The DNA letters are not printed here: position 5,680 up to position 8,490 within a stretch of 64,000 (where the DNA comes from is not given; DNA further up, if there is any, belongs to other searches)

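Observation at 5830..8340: FAD/NAD(P) pyridine nucleotide-disulfide oxidoreductase fused to Cys-type selenophosphate synthetase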

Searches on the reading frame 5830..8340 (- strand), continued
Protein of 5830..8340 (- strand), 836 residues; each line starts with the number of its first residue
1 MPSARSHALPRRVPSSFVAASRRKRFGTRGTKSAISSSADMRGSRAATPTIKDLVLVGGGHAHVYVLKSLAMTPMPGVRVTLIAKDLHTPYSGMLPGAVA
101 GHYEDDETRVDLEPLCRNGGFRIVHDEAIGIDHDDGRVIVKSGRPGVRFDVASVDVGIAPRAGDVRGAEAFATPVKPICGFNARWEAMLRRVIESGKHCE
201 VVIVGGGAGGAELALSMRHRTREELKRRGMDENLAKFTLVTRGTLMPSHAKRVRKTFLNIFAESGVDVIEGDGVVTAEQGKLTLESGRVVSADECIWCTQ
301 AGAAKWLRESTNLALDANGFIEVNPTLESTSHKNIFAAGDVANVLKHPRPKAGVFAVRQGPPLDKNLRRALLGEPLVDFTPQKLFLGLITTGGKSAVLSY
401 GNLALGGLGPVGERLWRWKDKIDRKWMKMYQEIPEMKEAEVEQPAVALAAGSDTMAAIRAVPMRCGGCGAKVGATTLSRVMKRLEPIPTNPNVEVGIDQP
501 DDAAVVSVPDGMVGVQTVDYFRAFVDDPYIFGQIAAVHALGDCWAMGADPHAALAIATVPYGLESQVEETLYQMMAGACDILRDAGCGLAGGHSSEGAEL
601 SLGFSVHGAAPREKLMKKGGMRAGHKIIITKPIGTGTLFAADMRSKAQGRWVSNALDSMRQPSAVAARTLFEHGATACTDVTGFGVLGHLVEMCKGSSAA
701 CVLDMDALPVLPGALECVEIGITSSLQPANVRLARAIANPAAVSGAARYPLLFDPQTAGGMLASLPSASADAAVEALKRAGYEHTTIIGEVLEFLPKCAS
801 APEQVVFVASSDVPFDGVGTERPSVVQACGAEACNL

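Call 58: search_protein_families(library=ncbifam, proteins=[L018:5998-8262:+, L021:5980-8277:+, L035:5983-8256:+, L048:5935-8256:+, L093:3143-5422:+, L046:5983-8334:+, L036:5983-8265:+, L050:5929-8280:+, P0093, P0094], max_evalue=1e-60)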
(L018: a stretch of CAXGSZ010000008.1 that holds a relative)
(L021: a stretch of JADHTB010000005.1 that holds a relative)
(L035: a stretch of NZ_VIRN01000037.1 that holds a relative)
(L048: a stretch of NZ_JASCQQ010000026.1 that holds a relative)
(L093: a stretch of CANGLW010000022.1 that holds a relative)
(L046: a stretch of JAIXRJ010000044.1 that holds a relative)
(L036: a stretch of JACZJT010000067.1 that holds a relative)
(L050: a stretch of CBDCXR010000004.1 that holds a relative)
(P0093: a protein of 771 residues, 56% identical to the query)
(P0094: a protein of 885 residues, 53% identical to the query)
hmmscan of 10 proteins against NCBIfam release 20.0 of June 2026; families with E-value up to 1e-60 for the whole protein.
L018:5998-8262:+ (755 aa): 4 families
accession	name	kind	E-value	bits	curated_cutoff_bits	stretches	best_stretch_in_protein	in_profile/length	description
TIGR03169.1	Nterm_to_SelD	hypoth_equivalog_domain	3e-142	474.3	310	1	10-381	1-365/365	pyridine nucleotide-disulfide oxidoreductase family protein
TIGR04369.1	fusion_not_SelD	hypoth_equivalog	5.3e-138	461.2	700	1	13-733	1-696/701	oxidoreductase/SelD-related fusion protein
TIGR00476.1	selD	equivalog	4e-93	312.1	125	1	413-719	6-310/311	selenide, water dikinase SelD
NF002098.0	PRK00943.1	equivalog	1.3e-67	228.1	299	1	415-745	14-338/347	selenide, water dikinase SelD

L021:5980-8277:+ (766 aa): 4 families
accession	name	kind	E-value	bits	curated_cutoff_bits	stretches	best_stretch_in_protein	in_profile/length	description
TIGR03169.1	Nterm_to_SelD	hypoth_equivalog_domain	5.1e-151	503.1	310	1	19-390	1-365/365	pyridine nucleotide-disulfide oxidoreductase family protein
TIGR04369.1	fusion_not_SelD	hypoth_equivalog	7e-144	480.6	700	1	22-743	1-698/701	oxidoreductase/SelD-related fusion protein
TIGR00476.1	selD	equivalog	2.7e-94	315.9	125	1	422-727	6-310/311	selenide, water dikinase SelD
NF002098.0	PRK00943.1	equivalog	2.9e-69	233.6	299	1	424-755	14-340/347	selenide, water dikinase SelD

L035:5983-8256:+ (758 aa): 4 families
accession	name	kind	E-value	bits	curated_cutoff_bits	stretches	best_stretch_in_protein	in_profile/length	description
TIGR03169.1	Nterm_to_SelD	hypoth_equivalog_domain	1.1e-153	512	310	1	11-382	1-365/365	pyridine nucleotide-disulfide oxidoreductase family protein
TIGR04369.1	fusion_not_SelD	hypoth_equivalog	2.7e-144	482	700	1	14-727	1-692/701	oxidoreductase/SelD-related fusion protein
TIGR00476.1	selD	equivalog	3.2e-90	302.5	125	1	415-720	6-310/311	selenide, water dikinase SelD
NF002098.0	PRK00943.1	equivalog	7.8e-68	228.9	299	1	417-746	14-338/347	selenide, water dikinase SelD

L048:5935-8256:+ (774 aa): 4 families
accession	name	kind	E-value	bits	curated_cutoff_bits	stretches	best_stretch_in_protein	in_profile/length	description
TIGR03169.1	Nterm_to_SelD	hypoth_equivalog_domain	2.8e-154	513.9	310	1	25-396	1-365/365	pyridine nucleotide-disulfide oxidoreductase family protein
TIGR04369.1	fusion_not_SelD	hypoth_equivalog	6.6e-138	460.8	700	1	28-751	1-695/701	oxidoreductase/SelD-related fusion protein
TIGR00476.1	selD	equivalog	1.9e-86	290.1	125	1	431-738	6-310/311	selenide, water dikinase SelD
NF002098.0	PRK00943.1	equivalog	1.8e-61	208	299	1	433-762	14-336/347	selenide, water dikinase SelD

L093:3143-5422:+ (760 aa): 4 families
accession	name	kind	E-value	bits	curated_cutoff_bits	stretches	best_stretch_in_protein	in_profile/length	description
TIGR03169.1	Nterm_to_SelD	hypoth_equivalog_domain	4.2e-152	506.7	310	1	11-381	1-365/365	pyridine nucleotide-disulfide oxidoreductase family protein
TIGR04369.1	fusion_not_SelD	hypoth_equivalog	9.2e-141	470.3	700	1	14-739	1-698/701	oxidoreductase/SelD-related fusion protein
TIGR00476.1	selD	equivalog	1.5e-88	297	125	1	416-723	6-310/311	selenide, water dikinase SelD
NF002098.0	PRK00943.1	equivalog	8.5e-65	218.9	299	1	418-747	14-336/347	selenide, water dikinase SelD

L046:5983-8334:+ (784 aa): 4 families
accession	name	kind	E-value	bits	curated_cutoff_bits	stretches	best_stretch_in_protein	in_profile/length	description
TIGR03169.1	Nterm_to_SelD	hypoth_equivalog_domain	4.2e-151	503.4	310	1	11-385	1-365/365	pyridine nucleotide-disulfide oxidoreductase family protein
TIGR04369.1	fusion_not_SelD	hypoth_equivalog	6.1e-141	470.9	700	2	14-394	1-347/701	oxidoreductase/SelD-related fusion protein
TIGR00476.1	selD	equivalog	6.6e-88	294.9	125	1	441-748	6-310/311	selenide, water dikinase SelD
NF002098.0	PRK00943.1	equivalog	1.5e-65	221.4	299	1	443-774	14-338/347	selenide, water dikinase SelD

L036:5983-8265:+ (761 aa): 4 families
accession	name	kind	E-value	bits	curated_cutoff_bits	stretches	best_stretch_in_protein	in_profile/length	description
TIGR03169.1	Nterm_to_SelD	hypoth_equivalog_domain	4.6e-158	526.3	310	1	11-382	1-365/365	pyridine nucleotide-disulfide oxidoreductase family protein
TIGR04369.1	fusion_not_SelD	hypoth_equivalog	1.2e-136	456.7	700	1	14-734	1-693/701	oxidoreductase/SelD-related fusion protein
TIGR00476.1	selD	equivalog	1.3e-88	297.3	125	1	416-723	6-310/311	selenide, water dikinase SelD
NF002098.0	PRK00943.1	equivalog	7.3e-66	222.4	299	1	418-752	14-341/347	selenide, water dikinase SelD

L050:5929-8280:+ (784 aa): 4 families
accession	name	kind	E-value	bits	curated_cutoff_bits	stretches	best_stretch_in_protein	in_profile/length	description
TIGR03169.1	Nterm_to_SelD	hypoth_equivalog_domain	3.1e-150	500.6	310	1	40-411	1-365/365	pyridine nucleotide-disulfide oxidoreductase family protein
TIGR04369.1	fusion_not_SelD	hypoth_equivalog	1.2e-132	443.4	700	1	43-764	1-698/701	oxidoreductase/SelD-related fusion protein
TIGR00476.1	selD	equivalog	5.5e-91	305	125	1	442-747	5-309/311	selenide, water dikinase SelD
NF002098.0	PRK00943.1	equivalog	1.9e-69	234.2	299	1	444-776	13-340/347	selenide, water dikinase SelD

P0093 (771 aa): 4 families
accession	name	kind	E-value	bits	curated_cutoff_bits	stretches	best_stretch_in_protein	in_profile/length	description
TIGR03169.1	Nterm_to_SelD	hypoth_equivalog_domain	2.1e-134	448.5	310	1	14-390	1-365/365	pyridine nucleotide-disulfide oxidoreductase family protein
TIGR04369.1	fusion_not_SelD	hypoth_equivalog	7.7e-132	440.8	700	1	17-743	1-695/701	oxidoreductase/SelD-related fusion protein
TIGR00476.1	selD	equivalog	4.2e-89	298.8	125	1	424-729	7-309/311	selenide, water dikinase SelD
NF002098.0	PRK00943.1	equivalog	6.9e-67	225.8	299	1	425-761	14-343/347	selenide, water dikinase SelD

P0094 (885 aa): 4 families
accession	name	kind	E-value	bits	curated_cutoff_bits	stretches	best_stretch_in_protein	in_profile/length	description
TIGR04369.1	fusion_not_SelD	hypoth_equivalog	1.6e-130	436.5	700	1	82-842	1-692/701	oxidoreductase/SelD-related fusion protein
TIGR03169.1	Nterm_to_SelD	hypoth_equivalog_domain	1.3e-115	386.7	310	1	79-487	1-365/365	pyridine nucleotide-disulfide oxidoreductase family protein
TIGR00476.1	selD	equivalog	5.5e-87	291.9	125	1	531-834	7-309/311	selenide, water dikinase SelD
NF002098.0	PRK00943.1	equivalog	1.7e-63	214.6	299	1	532-860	14-337/347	selenide, water dikinase SelD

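Call 62: search_protein_families(library=ncbifam, proteins=[L053:3094-3936:-, L067:7446-8213:-, L032:206-1156:+, L023:589-2454:+, L041:642-1277:-, L041:1277-3160:-, L032:12819-13298:-, L031:2655-3653:+, L042:9322-10281:-, L046:9820-10569:+], max_evalue=1e-8)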
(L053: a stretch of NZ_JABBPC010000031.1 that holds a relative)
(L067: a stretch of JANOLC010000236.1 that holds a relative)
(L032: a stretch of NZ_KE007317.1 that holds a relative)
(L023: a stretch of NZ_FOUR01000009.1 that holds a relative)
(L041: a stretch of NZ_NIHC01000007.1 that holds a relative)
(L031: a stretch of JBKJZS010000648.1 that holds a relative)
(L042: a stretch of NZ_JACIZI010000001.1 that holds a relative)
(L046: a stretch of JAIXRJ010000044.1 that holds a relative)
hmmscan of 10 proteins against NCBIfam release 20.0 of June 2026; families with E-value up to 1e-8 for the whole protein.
L053:3094-3936:- (281 aa): 1 family
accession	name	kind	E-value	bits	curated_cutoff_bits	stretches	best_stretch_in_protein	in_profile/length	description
TIGR01097.1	PhnE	equivalog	3.9e-59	200.2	216.7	1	22-280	6-251/252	phosphonate ABC transporter, permease protein PhnE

L067:7446-8213:- (256 aa): 0 families

L032:206-1156:+ (317 aa): 0 families

L023:589-2454:+ (622 aa): 12 families
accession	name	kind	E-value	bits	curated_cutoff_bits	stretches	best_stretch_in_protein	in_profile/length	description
TIGR01389.1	recQ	equivalog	5.1e-247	821.1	640.2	1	23-618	2-590/591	DNA helicase RecQ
NF008279.0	PRK11057.1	equivalog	4.3e-216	719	1015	1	16-616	7-599/608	ATP-dependent DNA helicase RecQ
TIGR00614.1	recQ_fam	subfamily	2.3e-157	524.6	219.8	1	24-473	1-468/470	RecQ family ATP-dependent DNA helicase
NF041063.1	DpdF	equivalog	2.8e-58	198.2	550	1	16-357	121-489/813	protein DpdF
NF053631.1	RNA_helic_CshA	equivalog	4.5e-15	55.5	646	1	244-360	235-351/434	degradosome RNA helicase CshA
NF008394.0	PRK11192.1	equivalog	2.1e-14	53.2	507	1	31-347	22-348/441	ATP-dependent RNA helicase SrmB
NF008744.0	PRK11776.1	equivalog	3.3e-14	52.3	524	1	29-363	21-359/460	ATP-dependent RNA helicase DbpA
TIGR03817.1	DECH_helic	hypoth_equivalog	1.1e-12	47.1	874.1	0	232-349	270-382/742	helicase/secretion neighborhood putative DEAH-box helicase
TIGR04121.1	DEXH_lig_assoc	equivalog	9.1e-12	43.5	850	1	36-349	15-356/804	ligase-associated DNA damage response DEXH box helicase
NF053636.1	DDHlcsCsdAPsy1082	equivalog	1.6e-11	43.5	890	1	231-354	228-351/512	DEAD/DEAH box helicase CsdA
NF053711.1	RNA_heli_RhlE1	exception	2.4e-11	43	750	1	240-358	238-356/434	RNA helicase RhlE1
NF008642.0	PRK11634.1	equivalog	5.9e-10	38.2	989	1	30-348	24-347/628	DEAD/DEAH family ATP-dependent RNA helicase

L041:642-1277:- (212 aa): 0 families

L041:1277-3160:- (628 aa): 8 families
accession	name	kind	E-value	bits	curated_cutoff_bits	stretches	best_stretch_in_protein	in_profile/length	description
NF058645.1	MCPCtpMPsAe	equivalog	1e-103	348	900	1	266-628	196-558/558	methyl-accepting chemotaxis protein CtpM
NF041847.1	transduc_aer2_vibrio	equivalog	1.7e-35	122.5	1200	1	299-613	455-739/804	aerotaxis transducer Aer2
NF011622.0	PRK15048.1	equivalog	8.4e-34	117.6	900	1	280-627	196-514/553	methyl-accepting chemotaxis protein II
NF047851.1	MCPCitTducer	equivalog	2e-33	116.3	900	1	279-628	197-516/553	methyl-accepting chemotaxis citrate transducer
NF011615.0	PRK15041.1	equivalog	6.3e-32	111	947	1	274-627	195-516/554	methyl-accepting chemotaxis protein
NF007309.0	PRK09793.1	equivalog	2.1e-27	96.3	903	1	274-614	191-499/533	methyl-accepting chemotaxis protein IV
NF050802.1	AspChtxCcaA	equivalog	3.1e-21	75.4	1300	1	396-576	510-686/700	aspartate chemotaxis receptor CcaA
NF007837.0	PRK10549.1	equivalog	4.7e-09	35.5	603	1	276-384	165-275/466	envelope stress sensor histidine kinase BaeS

L032:12819-13298:- (160 aa): 0 families

L031:2655-3653:+ (333 aa): 0 families

L042:9322-10281:- (320 aa): 0 families

L046:9820-10569:+ (250 aa): 1 family
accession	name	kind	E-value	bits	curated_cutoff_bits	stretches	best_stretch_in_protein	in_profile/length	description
TIGR01096.1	3A0103s03R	subfamily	7.2e-09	35.5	256.35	1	4-168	13-176/250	lysine/arginine/ornithine ABC transporter substrate-binding protein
